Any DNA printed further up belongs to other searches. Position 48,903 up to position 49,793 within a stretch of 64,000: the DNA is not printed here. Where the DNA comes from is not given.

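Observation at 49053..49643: Orphan LuxI-type AHL synthase embedded in a phage-like accessory array, with no LuxR nearby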

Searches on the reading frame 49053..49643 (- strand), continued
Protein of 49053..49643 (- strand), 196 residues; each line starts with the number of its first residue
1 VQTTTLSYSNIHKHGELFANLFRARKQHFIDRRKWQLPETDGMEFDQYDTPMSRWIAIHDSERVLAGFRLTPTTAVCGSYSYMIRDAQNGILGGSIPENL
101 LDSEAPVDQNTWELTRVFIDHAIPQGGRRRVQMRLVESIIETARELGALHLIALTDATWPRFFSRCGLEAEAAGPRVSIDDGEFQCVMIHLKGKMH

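Call 19: find_related_loci(query=window:49053-49643:-, collection=genome_contigs, flank=8000)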
Query window:49053-49643:- (196 aa) in genome_contigs; peptide patterns used: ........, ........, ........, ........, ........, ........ (x = any residue, [..] = any of these).
440 stretches matched a pattern; 385 encode a relative of the query (tblastn E <= 1e-3); the best 80 are kept; 80 distinct loci.
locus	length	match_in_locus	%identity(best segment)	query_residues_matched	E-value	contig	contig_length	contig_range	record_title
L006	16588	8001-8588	70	1-196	2e-94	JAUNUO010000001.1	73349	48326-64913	MAG: Paracoccus sp. (in: a-proteobacteria) isolate S5R_St_32 NODE_126_length_73349_cov_17.095874, whole genome shotgun s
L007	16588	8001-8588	68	1-196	9e-93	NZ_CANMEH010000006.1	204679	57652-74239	Uncultured Paracoccus sp. isolate 3-485-3Z.fasta NODE_6, whole genome shotgun sequence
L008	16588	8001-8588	66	1-196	2e-91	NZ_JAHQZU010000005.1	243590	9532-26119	Paracoccus sp. Z118 scaffold_5_length=243591, whole genome shotgun sequence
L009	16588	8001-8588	68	1-196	3e-91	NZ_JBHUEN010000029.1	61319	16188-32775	Paracoccus pacificus strain CGMCC 1.12755 platanus_K_21_77_29, whole genome shotgun sequence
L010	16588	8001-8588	69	1-196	2e-90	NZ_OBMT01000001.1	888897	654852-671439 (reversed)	Rhodobacter maris strain JA276, whole genome shotgun sequence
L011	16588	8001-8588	68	1-196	1e-89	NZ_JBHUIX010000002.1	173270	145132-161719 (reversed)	Rhodobacter lacus strain KCTC 15478 platanus_K_default_2, whole genome shotgun sequence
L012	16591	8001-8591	67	1-196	7e-90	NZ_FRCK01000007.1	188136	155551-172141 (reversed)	Paracoccus solventivorans strain DSM 6637, whole genome shotgun sequence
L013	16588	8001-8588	67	1-196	6e-90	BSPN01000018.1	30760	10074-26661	Paracoccus marinus NBRC 100637 DNA, sequence018, whole genome shotgun sequence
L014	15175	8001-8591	66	1-196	2e-89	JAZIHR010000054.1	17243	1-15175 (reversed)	MAG: Alphaproteobacteria bacterium isolate R2July2020-bin.2 R2July2020-bin.2_NODE_896_length_172437.851835, whole genome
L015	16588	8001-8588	66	1-196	2e-89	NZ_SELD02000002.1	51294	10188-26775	Paracoccus aeridis strain JC501 NODE_7_length_51248_cov_28.356873, whole genome shotgun sequence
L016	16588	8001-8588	66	1-196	2e-88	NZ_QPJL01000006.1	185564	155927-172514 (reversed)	Paracoccus lutimaris strain CECT 8525 Ga0244622_106, whole genome shotgun sequence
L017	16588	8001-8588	65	1-196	3e-88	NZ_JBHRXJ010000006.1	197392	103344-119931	Paracoccus mangrovi strain KCTC 42899 spades_K_25_97_6, whole genome shotgun sequence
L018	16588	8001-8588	64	1-196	4e-88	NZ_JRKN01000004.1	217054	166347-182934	Paracoccus halophilus strain JCM 14014 Contig_4, whole genome shotgun sequence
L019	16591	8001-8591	64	1-196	3e-86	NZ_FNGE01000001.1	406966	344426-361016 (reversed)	Paracoccus chinensis strain CGMCC 1.7655, whole genome shotgun sequence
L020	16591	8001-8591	64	1-196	3e-86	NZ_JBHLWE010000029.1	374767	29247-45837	Paracoccus niistensis strain KCTC 22789 platanus_K_default_29, whole genome shotgun sequence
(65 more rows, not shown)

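Call 33: search_dna_similar(query=window:49053-49643:-, collection=phages, mode=protein, max_evalue=1, max_rows=15)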
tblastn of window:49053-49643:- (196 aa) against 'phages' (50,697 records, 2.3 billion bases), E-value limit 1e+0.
Records with a match: 8; places in all: 8; records where one place covers at least 80% of the query: 5.
Best place of each record, by identity: <60% 8.
By first word of the organism name: Bacteriophage 2; Acinetobacter 2; Roseobacter 2; Pseudomonas 1; Dinoroseobacter 1.
By host as written in the record: - 4; Roseobacter denitrificans OCh114 2; Pseudomonas aeruginosa 1; Dinoroseobacter shibae DFL12 1.
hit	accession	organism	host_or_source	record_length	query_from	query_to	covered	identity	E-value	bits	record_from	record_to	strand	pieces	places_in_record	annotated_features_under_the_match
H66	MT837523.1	Bacteriophage sp.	human fecal samples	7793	10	196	95%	27.7%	5e-6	52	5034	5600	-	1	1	record has no annotation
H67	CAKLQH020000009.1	Acinetobacter phage MD-2021a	not known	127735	8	188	92%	27.0%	3e-8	58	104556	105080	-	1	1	lasI: Acyl-homoserine-lactone synthase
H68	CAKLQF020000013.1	Acinetobacter phage MD-2021a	not known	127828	8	188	92%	27.0%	3e-8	58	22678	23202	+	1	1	lasI: Acyl-homoserine-lactone synthase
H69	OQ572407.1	Pseudomonas phage Y5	Pseudomonas aeruginosa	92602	17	175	81%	28.4%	1e-10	65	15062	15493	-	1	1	record has no annotation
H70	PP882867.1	Dinoroseobacter phage vB_DshS_R26L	Dinoroseobacter shibae DFL12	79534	17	172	80%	27.4%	3e-3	44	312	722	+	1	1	hypothetical protein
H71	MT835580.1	Bacteriophage sp.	human fecal samples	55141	17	192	90%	24.2%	3e-3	44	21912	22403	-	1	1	record has no annotation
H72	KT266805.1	Roseobacter phage RDJL Phi 2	Roseobacter denitrificans OCh114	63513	16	70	28%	35.1%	9e-2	39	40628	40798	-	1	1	N-acyl-L-homoserine lactone synthetase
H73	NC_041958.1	Roseobacter phage RDJL Phi 2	Roseobacter denitrificans OCh114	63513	16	70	28%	35.1%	9e-2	39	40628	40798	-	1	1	N-acyl-L-homoserine lactone synthetase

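Call 35: search_protein_families(library=phrogs, max_evalue=0.001, proteins=[window:49053-49643:-])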
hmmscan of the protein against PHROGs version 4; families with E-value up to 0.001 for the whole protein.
window:49053-49643:- (196 aa): 1 family
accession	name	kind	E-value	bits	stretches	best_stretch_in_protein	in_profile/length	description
phrog_31881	-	unknown function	5.7e-33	115.5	1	3-156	8-165/221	-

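Call 41: find_related_loci(query=window:49053-49643:-, collection=viral_contigs, flank=10000)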
Query window:49053-49643:- (196 aa) in viral_contigs; peptide patterns used: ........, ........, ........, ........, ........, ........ (x = any residue, [..] = any of these).
3 stretches matched a pattern; 1 encode a relative of the query (tblastn E <= 1e-3); 1 distinct loci.
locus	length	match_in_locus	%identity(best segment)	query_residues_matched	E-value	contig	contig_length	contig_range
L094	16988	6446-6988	45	1-182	1e-53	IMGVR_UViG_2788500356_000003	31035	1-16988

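Call 78: predict_structure(alignment_id=A2)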
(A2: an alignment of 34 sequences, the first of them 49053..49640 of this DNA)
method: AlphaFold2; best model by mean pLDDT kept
length: 195 residues; sequences in the alignment: 34
mean_pLDDT: 76.6   pTM: 0.75
mean pLDDT of the five models: 76.6, 74.9, 70.7, 67.4, 65.1
residues with pLDDT >= 90: 40; 70-90: 103; 50-70: 28; < 50: 24
segments of 3 or more residues with pLDDT < 50: 26-44, 193-195
pLDDT, mean of each block of 10 residues (from residue 1): 81 78 56 41 47 88 89 65 69 69 85 85 86 91 92 88 88 84 88 50
secondary structure, 60 per line:
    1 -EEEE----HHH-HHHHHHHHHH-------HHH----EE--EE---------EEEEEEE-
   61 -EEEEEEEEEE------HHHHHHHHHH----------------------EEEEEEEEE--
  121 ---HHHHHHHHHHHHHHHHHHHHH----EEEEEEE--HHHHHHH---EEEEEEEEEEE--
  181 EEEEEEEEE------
elements in order: E2-5 H14-23 E53-59 E62-71 H78-87 E110-118 H124-144 E149-155 H158-164 E168-178 E181-189

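Call 80: fold_search(model_id=the predicted structure, library=pdb)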
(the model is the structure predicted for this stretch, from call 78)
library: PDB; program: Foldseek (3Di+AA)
matches with E <= 10: 1269; with E <= 0.001: 373
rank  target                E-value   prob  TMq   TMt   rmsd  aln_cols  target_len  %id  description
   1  3p2h                  3.8e-13  1.00  0.66  0.70   5.5       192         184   28  Crystal structure of TofI in a ternary complex with an inhibitor and MTA (released 2011-07-06)
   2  6wns                  2.7e-12  1.00  0.70  0.70   5.3       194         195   19  The structure of a CoA-dependent acyl-homoserine lactone synthase, MesI (released 2020-05-13)
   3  5w8a                  6.4e-12  1.00  0.70  0.65   5.4       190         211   21  The structure of a COA-dependent acyl-homoserine lactone synthase, BjaI, with SAM and isopentyl-CoA (released 2017-08-23)
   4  5w8g                  7.3e-12  1.00  0.69  0.64   5.5       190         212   21  The structure of a COA-dependent acyl-homoserine lactone synthase, BjaI, with SAH (released 2017-08-23)
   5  5w8c                  8.2e-12  1.00  0.70  0.65   5.4       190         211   22  The structure of a COA-dependent acyl-homoserine lactone synthase, BjaI, with MTA and isovaleryl-CoA (released 2017-08-23)
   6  5w8e                  8.8e-12  1.00  0.69  0.64   5.5       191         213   21  The structure of a CoA-dependent acyl-homoserine lactone synthase, BjaI, with the adduct of SAH and IV-CoA (released 2017-08-23)
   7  3p2f                  3.7e-11  1.00  0.65  0.71   4.5       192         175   26  Crystal structure of TofI in an apo form (released 2011-07-06)
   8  1ro5                  8.5e-11  1.00  0.71  0.70   5.2       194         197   22  Crystal Structure of the AHL Synthase LasI (released 2004-08-24)
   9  6wn0_B                3.4e-10  1.00  0.69  0.64   5.3       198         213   21  The structure of a CoA-dependent acyl-homoserine lactone synthase, RpaI, with the adduct of SAH and p-coumaroyl CoA (released 2020-05-13)
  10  6wn0_A                3.6e-10  1.00  0.68  0.63   5.5       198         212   21  The structure of a CoA-dependent acyl-homoserine lactone synthase, RpaI, with the adduct of SAH and p-coumaroyl CoA (released 2020-05-13)
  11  5jph_A                1.2e-07  1.00  0.51  0.67   5.8       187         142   15  Structure of a GNAT acetyltransferase SACOL1063 from Staphylococcus aureus in complex with CoA (released 2016-06-29)
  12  5jph_B                1.7e-07  1.00  0.51  0.66   5.5       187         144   14  Structure of a GNAT acetyltransferase SACOL1063 from Staphylococcus aureus in complex with CoA (released 2016-06-29)
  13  5jq4_B                2.8e-07  1.00  0.50  0.64   7.0       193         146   14  Structure of a GNAT acetyltransferase SACOL1063 from Staphylococcus aureus (released 2016-06-29)
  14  8iym_A                3.2e-07  1.00  0.46  0.55   6.3       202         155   11  Crystal structure of a protein acetyltransferase, HP0935 (released 2024-04-10)
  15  8iyo_A                3.9e-07  1.00  0.43  0.50   7.2       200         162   12  Crystal structure of a protein acetyltransferase, HP0935, acetyl-CoA bound form (released 2024-04-10)
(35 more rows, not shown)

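Call 81: list_cluster_members(proteins=[P0001, P0002, P0003, P0005, P0006, P0011, P0012, P0013, P0014, P0015])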
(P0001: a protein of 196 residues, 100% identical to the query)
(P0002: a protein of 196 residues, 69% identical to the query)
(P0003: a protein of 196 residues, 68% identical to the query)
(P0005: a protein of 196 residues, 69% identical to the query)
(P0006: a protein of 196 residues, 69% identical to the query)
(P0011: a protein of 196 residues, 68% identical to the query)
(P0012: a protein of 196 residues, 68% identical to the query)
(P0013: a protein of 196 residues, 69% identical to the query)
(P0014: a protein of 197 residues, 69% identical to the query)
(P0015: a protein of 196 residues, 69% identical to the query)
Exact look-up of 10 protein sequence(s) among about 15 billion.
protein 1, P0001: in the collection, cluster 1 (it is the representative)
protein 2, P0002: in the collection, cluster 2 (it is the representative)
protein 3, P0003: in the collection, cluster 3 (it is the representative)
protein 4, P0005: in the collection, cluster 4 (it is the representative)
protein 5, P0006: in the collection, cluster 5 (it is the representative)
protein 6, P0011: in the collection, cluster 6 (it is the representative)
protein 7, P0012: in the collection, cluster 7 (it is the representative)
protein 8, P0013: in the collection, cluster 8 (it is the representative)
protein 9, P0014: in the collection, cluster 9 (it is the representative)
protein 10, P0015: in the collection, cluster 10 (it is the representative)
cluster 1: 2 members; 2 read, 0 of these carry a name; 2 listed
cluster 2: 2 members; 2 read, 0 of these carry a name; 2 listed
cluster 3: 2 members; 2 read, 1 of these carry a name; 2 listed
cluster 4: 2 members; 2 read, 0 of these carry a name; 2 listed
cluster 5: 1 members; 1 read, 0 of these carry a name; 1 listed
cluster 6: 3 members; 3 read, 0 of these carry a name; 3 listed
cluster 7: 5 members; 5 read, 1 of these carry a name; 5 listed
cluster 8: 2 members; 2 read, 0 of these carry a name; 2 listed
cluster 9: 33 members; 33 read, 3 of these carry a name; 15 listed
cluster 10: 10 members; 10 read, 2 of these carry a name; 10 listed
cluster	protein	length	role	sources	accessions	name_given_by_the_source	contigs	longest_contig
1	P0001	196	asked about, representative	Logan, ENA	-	-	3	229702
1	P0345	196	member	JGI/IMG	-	-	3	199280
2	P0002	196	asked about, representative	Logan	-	-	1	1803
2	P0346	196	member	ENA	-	-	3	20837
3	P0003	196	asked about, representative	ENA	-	-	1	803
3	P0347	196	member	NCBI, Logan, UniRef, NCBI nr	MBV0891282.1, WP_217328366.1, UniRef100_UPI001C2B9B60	N-acyl-L-homoserine lactone synthetase [Paracoccus sp. Z118] | acyl-homoserine-lactone synthase n=1 Tax=Paracoccus sp. Z118 TaxID=2851017 ... | acyl-homoserine-lactone synthase [Paracoccus sp. Z118]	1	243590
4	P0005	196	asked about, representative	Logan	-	-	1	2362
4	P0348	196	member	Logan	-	-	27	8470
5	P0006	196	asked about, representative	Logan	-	-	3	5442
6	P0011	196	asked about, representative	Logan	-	-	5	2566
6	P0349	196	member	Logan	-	-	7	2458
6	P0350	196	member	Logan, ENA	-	-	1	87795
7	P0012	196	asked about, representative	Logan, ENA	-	-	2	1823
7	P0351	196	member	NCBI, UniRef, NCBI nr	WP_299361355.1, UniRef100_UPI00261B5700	acyl-homoserine-lactone synthase [uncultured Paracoccus sp.] | acyl-homoserine-lactone synthase n=1 Tax=uncultured Paracoccus sp. TaxID=189685 ...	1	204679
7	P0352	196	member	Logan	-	-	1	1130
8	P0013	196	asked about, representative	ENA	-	-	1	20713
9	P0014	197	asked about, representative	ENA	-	-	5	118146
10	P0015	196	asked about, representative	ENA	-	-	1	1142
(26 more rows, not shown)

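Call 83: find_encoding_contigs(protein=P0345, flank=10000, max_places=3)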
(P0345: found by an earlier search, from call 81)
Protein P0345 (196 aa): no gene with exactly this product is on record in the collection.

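Call 88: get_annotated_region(hit=H70, flank=4000)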
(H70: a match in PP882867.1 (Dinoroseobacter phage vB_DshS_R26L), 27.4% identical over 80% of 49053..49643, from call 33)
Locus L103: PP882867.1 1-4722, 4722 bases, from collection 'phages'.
description: Dinoroseobacter phage vB_DshS_R26L, complete genome.
organism: Dinoroseobacter phage vB_DshS_R26L (NCBI taxid 3161158)
taxonomy: Viruses; Duplodnaviria; Heunggongvirae; Uroviricota; Caudoviricetes; Nanhaivirus
host: Dinoroseobacter shibae DFL12; source: -; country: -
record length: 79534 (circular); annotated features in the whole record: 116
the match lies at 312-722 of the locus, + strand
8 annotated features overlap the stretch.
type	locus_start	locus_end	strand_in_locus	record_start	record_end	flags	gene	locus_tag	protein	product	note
CDS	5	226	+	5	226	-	-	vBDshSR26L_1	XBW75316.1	coat protein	-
CDS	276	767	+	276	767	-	-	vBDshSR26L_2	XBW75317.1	hypothetical protein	-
CDS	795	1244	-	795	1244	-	-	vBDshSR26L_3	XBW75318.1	hypothetical protein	-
CDS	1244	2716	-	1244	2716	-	-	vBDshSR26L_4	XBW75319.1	large packaging protein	-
CDS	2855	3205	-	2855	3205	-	-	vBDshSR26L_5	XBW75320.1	hypothetical protein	-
CDS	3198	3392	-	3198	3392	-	-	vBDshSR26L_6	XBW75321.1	hypothetical protein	-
CDS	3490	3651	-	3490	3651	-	-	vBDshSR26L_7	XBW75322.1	hypothetical protein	-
CDS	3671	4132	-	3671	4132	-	-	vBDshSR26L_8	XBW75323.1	hypothetical protein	-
